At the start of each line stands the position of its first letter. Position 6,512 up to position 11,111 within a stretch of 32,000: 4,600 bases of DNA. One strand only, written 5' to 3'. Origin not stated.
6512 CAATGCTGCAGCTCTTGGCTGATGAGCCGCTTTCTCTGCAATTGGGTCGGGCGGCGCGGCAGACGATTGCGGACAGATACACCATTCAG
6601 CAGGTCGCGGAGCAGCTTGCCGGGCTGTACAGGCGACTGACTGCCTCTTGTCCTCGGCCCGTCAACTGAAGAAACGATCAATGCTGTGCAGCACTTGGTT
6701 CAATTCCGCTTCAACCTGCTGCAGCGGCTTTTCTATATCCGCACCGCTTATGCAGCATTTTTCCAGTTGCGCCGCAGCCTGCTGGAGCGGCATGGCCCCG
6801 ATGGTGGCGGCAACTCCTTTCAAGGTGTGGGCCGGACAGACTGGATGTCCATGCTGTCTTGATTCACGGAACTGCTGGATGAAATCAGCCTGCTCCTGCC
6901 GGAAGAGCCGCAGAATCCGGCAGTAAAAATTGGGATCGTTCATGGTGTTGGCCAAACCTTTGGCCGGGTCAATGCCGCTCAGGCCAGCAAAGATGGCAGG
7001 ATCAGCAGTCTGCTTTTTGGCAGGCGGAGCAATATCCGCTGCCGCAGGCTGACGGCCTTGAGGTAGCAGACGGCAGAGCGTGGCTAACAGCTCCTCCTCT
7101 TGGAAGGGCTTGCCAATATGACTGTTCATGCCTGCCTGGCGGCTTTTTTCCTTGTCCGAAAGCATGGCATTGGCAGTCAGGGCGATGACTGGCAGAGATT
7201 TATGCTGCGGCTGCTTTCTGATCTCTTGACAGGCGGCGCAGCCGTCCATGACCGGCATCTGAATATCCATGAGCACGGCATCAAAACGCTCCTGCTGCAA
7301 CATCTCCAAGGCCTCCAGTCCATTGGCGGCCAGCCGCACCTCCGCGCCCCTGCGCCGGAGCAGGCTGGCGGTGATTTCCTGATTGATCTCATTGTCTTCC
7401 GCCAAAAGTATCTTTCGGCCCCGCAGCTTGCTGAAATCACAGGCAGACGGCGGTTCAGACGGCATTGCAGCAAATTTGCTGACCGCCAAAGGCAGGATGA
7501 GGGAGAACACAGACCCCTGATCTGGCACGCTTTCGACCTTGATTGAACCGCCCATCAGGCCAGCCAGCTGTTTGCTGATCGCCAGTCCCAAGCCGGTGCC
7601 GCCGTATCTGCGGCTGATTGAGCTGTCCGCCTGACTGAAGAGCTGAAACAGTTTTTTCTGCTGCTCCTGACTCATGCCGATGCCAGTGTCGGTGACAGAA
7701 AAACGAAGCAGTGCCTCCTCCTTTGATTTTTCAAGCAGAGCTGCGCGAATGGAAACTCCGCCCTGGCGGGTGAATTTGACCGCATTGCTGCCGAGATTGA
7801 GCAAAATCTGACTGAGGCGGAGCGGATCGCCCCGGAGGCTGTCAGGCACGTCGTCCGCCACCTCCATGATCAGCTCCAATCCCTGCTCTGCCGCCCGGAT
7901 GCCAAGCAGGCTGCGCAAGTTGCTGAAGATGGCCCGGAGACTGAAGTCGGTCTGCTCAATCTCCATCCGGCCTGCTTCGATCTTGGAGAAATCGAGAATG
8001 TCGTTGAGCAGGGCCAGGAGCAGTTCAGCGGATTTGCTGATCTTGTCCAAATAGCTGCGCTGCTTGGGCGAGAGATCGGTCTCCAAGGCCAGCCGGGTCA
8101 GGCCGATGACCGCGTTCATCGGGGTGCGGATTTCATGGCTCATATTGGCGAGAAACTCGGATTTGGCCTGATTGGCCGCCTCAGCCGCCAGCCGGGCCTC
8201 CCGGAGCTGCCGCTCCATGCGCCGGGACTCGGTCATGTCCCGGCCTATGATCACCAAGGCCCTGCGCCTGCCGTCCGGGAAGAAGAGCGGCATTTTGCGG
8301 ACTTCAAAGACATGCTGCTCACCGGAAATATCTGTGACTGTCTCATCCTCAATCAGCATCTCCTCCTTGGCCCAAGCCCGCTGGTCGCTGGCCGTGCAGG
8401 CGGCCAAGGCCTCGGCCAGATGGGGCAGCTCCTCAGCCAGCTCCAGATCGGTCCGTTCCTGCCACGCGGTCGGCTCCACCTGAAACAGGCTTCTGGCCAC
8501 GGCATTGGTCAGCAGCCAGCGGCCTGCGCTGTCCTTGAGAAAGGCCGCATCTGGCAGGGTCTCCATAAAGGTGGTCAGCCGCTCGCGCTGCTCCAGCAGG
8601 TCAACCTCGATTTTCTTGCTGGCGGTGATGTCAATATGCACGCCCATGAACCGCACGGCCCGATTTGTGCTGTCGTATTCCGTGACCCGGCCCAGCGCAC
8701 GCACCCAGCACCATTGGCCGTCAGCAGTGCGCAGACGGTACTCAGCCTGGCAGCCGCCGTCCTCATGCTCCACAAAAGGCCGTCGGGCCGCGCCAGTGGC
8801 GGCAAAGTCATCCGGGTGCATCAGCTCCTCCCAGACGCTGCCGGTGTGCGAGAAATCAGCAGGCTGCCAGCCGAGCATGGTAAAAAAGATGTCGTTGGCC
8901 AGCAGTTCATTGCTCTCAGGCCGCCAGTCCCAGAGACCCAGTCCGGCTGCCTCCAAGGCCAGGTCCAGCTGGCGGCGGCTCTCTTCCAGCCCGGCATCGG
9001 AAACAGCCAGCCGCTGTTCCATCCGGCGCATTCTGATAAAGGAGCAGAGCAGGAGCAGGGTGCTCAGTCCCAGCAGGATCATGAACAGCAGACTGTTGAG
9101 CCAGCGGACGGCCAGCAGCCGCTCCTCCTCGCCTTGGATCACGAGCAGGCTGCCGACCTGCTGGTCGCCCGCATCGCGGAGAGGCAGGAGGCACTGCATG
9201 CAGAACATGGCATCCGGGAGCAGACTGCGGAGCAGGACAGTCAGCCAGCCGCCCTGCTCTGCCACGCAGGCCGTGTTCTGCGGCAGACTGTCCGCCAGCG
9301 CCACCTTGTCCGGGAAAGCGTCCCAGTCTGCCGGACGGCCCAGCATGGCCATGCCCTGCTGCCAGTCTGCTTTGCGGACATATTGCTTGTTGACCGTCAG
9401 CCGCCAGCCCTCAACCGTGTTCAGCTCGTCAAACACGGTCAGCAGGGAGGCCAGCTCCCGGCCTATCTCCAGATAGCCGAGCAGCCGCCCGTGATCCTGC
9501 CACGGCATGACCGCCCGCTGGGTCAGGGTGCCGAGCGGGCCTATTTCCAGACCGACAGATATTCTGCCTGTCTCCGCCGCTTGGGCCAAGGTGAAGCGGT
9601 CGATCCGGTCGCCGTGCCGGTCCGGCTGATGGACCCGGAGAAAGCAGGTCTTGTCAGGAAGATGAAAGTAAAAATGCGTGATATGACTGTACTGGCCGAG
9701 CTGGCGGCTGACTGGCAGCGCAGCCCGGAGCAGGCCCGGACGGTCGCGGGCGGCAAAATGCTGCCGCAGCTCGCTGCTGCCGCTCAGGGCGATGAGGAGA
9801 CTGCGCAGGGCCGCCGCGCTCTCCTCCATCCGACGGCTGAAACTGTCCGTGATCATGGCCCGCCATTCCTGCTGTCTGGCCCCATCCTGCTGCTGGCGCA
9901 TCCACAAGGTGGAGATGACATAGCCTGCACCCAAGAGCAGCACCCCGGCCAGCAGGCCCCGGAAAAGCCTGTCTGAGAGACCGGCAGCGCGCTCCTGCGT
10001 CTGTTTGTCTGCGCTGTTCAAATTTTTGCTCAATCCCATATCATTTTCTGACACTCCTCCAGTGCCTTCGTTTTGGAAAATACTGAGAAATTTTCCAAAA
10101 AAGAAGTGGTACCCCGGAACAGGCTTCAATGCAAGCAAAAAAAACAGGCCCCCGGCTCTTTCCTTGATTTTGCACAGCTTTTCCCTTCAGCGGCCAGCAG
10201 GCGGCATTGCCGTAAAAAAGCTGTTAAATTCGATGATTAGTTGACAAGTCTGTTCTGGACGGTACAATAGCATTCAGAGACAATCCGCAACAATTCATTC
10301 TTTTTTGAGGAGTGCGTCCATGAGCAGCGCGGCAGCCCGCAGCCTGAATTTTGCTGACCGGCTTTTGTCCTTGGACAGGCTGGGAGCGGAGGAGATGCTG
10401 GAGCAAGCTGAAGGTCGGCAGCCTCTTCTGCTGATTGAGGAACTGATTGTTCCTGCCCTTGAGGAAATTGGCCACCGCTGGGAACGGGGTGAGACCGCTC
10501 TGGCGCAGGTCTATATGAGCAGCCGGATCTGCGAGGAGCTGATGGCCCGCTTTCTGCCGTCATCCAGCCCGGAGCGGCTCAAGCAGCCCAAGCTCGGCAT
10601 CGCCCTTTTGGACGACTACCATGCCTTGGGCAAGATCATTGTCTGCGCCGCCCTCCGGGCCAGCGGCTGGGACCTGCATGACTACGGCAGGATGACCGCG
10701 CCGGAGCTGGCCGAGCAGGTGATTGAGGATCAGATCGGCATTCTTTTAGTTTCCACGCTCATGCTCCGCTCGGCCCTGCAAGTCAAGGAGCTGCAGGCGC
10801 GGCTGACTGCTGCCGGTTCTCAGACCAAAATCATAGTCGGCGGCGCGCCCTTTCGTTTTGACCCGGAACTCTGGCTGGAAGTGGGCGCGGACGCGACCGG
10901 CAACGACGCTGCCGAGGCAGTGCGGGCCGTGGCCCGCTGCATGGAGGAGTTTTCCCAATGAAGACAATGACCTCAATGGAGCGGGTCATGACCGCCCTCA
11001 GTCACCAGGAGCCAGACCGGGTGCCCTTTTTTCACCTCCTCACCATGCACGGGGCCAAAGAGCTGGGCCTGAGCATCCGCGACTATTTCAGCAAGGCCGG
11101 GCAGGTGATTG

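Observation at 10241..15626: Corrinoid protein + UroD/MtaA-like methyltransferase translationally coupled to two histidine kinases: a candidate corrinoid-state-sensing phosphorelay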

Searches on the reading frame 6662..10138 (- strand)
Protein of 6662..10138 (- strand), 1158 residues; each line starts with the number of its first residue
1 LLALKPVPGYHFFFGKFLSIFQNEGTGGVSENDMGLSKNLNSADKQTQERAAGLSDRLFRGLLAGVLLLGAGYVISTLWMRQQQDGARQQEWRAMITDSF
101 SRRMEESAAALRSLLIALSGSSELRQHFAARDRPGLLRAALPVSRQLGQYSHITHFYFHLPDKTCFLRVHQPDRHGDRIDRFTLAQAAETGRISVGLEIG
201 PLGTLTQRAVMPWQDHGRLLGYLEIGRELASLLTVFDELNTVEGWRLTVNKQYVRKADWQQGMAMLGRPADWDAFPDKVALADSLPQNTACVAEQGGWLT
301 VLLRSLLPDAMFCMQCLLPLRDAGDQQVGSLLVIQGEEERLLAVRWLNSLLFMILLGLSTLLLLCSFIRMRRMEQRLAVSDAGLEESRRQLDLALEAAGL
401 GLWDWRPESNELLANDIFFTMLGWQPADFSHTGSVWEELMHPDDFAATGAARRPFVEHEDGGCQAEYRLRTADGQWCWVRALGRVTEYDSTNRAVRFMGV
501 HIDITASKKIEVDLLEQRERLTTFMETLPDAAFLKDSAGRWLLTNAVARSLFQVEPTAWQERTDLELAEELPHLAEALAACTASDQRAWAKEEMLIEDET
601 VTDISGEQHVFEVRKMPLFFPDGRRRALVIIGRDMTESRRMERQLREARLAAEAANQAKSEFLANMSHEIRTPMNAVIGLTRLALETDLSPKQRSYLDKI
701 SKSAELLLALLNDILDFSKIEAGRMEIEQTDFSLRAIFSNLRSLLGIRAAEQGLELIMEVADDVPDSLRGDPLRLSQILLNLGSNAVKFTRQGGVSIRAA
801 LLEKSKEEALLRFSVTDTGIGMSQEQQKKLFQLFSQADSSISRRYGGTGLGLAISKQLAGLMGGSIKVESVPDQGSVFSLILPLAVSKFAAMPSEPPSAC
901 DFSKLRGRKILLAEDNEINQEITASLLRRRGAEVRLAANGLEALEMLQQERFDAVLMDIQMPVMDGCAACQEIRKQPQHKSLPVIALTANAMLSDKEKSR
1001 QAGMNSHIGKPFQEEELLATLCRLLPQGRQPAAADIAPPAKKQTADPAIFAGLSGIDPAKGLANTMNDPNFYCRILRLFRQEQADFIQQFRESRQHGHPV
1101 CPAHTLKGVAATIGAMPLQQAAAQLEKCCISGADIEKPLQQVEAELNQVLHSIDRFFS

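Call 3: search_protein_families(library=pfam, proteins=[window:6662-10138:-], max_evalue=0.01)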
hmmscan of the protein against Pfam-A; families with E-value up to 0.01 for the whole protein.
window:6662-10138:- (1158 aa): 12 families
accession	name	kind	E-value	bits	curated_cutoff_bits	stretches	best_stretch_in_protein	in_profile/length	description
PF00072.30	Response_reg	-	7e-29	100.7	30.2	1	910-1020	1-109/111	Response regulator receiver domain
PF02518.31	HATPase_c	-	1.3e-26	93.6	26.4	1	770-885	1-110/111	Histidine kinase-, DNA gyrase B-, and HSP90-like ATPase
PF00512.31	HisKA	-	6.5e-22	77.8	26.9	1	658-723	1-66/66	His Kinase A (phospho-acceptor) domain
PF08448.16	PAS_4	-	1.3e-18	67.6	23.1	1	526-640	2-110/110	PAS fold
PF08447.18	PAS_3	-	6.1e-16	58.9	25.6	1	413-501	3-89/89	PAS fold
PF14827.12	dCache_3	-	1.2e-13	51.7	25.7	1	98-239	13-154/239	Double sensory domain of two-component sensor kinase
PF00989.32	PAS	-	5.1e-10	39.8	22.6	1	520-635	2-113/113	PAS fold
PF01627.28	Hpt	-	1.8e-08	34.9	24.6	1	1075-1149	2-77/84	Hpt domain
PF14598.12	PAS_11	-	2.2e-06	28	25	1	432-502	33-102/109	PAS domain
PF17203.10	sCache_3_2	-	0.00049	20.6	28.4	0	171-233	70-132/140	Single cache domain 3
PF13426.13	PAS_9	-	0.00061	20.5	27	0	415-506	17-103/103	PAS domain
PF23198.2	PDE8A_N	-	0.0029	17.9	29.6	1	914-998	19-102/147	PDE8A-like, N-terminal domain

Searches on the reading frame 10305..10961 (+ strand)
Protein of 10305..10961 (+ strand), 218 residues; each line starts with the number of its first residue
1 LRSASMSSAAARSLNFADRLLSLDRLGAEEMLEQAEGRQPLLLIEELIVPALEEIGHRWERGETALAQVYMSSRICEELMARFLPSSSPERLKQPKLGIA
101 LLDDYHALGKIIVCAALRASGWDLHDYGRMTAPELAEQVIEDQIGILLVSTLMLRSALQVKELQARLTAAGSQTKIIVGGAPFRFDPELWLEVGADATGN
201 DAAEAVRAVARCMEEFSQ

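Call 3: search_protein_families(library=pfam, proteins=[window:10305-10961:+], max_evalue=0.01)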
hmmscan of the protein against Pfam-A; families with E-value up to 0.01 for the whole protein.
window:10305-10961:+ (218 aa): 2 families
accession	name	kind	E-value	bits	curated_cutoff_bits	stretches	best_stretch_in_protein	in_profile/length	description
PF02310.24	B12-binding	-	4.4e-17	62.5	32.1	1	101-206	8-120/121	B12 binding domain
PF02607.22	B12-binding_2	-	6.1e-13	49.2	23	1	16-81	5-71/74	B12 binding domain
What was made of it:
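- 10320..10961 (+): g1: corrinoid (cobamide-binding) protein, with a helical cap plus a Rossmann B12 domain, of the base-off/His-on type. Pfam B12-binding_2 plus B12-binding (call 3).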

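Call 19: search_protein_families(library=ncbifam, proteins=[window:10320-10961:+], max_evalue=0.001)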
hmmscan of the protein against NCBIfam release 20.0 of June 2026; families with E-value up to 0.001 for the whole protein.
window:10320-10961:+ (213 aa): 13 families
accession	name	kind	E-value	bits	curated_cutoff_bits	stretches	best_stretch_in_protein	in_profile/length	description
TIGR02370.1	pyl_corrinoid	subfamily_domain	5.7e-20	71.5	215.3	1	22-200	13-197/197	methyltransferase cognate corrinoid protein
NF041607.1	dimeth_corrin_MtbC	equivalog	5.9e-15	55.3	350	1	35-205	26-200/203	dimethylamine corrinoid protein MtbC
NF047996.1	corrin_MtgC_2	exception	4.2e-14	52.5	370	1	30-209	29-211/212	glycine betaine-specific corrinoid protein MtgC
NF040655.1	MtaC_Meth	equivalog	4.1e-11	42.4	420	1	30-202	60-232/253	methanol--corrinoid protein MtaC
NF047995.1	corrinoid_MtgC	exception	2.1e-09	37.2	310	1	34-207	33-212/215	glycine betaine-specific corrinoid protein MtgC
TIGR02082.1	metH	equivalog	3.5e-07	28.2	1010.85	1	20-177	659-823/1182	methionine synthase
NF007024.0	PRK09490.1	equivalog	3.9e-07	28.2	1497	1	31-176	687-840/1234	methionine synthase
NF052513.1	TransRegCarH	equivalog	2.5e-06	27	400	1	12-175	88-248/274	HTH-type transcriptional repressor CarH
TIGR01501.1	MthylAspMutase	equivalog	3.7e-05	23.5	135.8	1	98-175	11-90/134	methylaspartate mutase subunit S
NF006944.0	PRK09426.1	equivalog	3.7e-05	21.9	876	1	44-201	541-704/721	methylmalonyl-CoA mutase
NF040669.1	MtaC2_Meth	equivalog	3.8e-05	23.1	450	1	31-176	68-216/267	methanol--corrinoid protein MtaC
NF002612.0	PRK02261.1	equivalog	9.8e-05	21.9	110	1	98-175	13-92/148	methylaspartate mutase subunit S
TIGR00640.1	acid_CoA_mut_C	subfamily_domain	0.00039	20.4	57.45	1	98-176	12-92/132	methylmalonyl-CoA mutase C-terminal domain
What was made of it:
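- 10320..10961 (+): It scores below every NCBIfam equivalog cut-off (call 19).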
